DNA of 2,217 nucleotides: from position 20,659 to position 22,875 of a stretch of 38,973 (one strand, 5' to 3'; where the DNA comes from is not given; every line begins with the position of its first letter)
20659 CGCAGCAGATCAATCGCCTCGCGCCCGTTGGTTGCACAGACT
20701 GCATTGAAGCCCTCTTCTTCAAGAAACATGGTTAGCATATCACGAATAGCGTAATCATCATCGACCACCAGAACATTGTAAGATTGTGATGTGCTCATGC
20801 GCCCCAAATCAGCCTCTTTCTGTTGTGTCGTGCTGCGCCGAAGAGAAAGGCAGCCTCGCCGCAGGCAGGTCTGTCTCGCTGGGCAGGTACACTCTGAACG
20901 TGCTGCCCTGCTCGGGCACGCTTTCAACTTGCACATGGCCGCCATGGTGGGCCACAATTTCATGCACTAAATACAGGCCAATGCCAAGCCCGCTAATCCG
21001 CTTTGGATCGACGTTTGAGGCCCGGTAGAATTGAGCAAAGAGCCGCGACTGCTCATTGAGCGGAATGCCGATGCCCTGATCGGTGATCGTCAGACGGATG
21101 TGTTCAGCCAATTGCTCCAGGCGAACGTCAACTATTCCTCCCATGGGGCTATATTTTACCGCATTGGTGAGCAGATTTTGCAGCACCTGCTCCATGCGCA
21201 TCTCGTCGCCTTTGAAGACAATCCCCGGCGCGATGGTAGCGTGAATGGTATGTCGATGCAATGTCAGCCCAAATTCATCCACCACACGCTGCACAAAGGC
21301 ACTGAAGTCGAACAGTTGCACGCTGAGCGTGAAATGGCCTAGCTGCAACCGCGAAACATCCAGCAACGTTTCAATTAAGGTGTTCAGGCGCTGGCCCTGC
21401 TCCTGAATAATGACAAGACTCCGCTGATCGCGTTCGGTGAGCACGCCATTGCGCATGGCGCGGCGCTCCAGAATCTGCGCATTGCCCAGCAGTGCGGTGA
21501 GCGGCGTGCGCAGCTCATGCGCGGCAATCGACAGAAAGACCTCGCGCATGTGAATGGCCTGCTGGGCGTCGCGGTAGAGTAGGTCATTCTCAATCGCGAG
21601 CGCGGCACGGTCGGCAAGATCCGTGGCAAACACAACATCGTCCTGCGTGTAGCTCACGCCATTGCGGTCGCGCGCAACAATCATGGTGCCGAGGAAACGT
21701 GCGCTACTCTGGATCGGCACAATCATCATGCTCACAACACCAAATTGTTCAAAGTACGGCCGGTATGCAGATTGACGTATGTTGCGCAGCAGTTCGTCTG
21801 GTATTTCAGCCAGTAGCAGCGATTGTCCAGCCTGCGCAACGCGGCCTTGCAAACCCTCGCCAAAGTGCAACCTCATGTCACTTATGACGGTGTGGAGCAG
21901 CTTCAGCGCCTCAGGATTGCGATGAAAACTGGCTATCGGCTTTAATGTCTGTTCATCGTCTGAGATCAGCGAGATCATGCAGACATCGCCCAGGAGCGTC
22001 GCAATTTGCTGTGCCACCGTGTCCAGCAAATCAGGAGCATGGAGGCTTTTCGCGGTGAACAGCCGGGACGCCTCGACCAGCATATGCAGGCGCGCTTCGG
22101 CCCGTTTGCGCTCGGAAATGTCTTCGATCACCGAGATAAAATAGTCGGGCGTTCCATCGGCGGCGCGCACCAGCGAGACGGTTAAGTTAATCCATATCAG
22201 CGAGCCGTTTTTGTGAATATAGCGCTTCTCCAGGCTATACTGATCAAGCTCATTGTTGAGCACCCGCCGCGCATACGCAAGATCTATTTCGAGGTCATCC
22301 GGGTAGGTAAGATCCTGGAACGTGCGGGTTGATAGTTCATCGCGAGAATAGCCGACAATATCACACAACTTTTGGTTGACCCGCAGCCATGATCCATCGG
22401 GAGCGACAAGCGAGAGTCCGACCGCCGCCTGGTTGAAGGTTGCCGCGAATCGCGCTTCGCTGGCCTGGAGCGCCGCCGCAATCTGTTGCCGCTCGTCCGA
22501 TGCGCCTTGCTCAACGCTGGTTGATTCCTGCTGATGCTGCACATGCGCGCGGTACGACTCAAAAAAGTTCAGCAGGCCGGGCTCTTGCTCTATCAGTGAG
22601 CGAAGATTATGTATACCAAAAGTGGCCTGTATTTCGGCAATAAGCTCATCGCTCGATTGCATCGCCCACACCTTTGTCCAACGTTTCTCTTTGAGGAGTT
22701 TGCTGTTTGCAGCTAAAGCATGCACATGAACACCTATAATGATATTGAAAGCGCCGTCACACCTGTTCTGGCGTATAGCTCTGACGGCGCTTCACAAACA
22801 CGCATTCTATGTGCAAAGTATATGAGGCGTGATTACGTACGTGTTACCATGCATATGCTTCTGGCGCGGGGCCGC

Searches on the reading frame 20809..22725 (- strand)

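Call 19: search_protein_families(library=pfam, proteins=[window:20809-22725:-], max_evalue=0.001)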
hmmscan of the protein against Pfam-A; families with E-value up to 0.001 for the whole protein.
window:20809-22725:- (638 aa): 10 families
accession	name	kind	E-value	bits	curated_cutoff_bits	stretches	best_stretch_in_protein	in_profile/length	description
PF02518.31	HATPase_c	-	1.3e-29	103.3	26.4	1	506-617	1-110/111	Histidine kinase-, DNA gyrase B-, and HSP90-like ATPase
PF00512.31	HisKA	-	6.7e-17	61.7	26.9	1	394-462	2-65/66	His Kinase A (phospho-acceptor) domain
PF01590.32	GAF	-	2e-14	54.7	22.4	1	232-378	4-133/133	GAF domain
PF08447.18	PAS_3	-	4.1e-14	53.1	25.6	1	115-200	3-89/89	PAS fold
PF13426.13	PAS_9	-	2.1e-13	50.8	27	1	105-205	5-103/103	PAS domain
PF13185.12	GAF_2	-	5.3e-11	43.3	28.6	1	231-379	5-136/136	GAF domain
PF00989.32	PAS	-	5.2e-10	39.8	22.6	1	92-203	2-113/113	PAS fold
PF08448.16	PAS_4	-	2.3e-09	37.9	23.1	1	97-208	1-110/110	PAS fold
PF13492.12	GAF_3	-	1.4e-08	35.6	27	1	232-380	4-129/129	GAF domain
PF13581.12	HATPase_c_2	-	0.00039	20.9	27.4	0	510-593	31-111/127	Histidine kinase-like ATPase domain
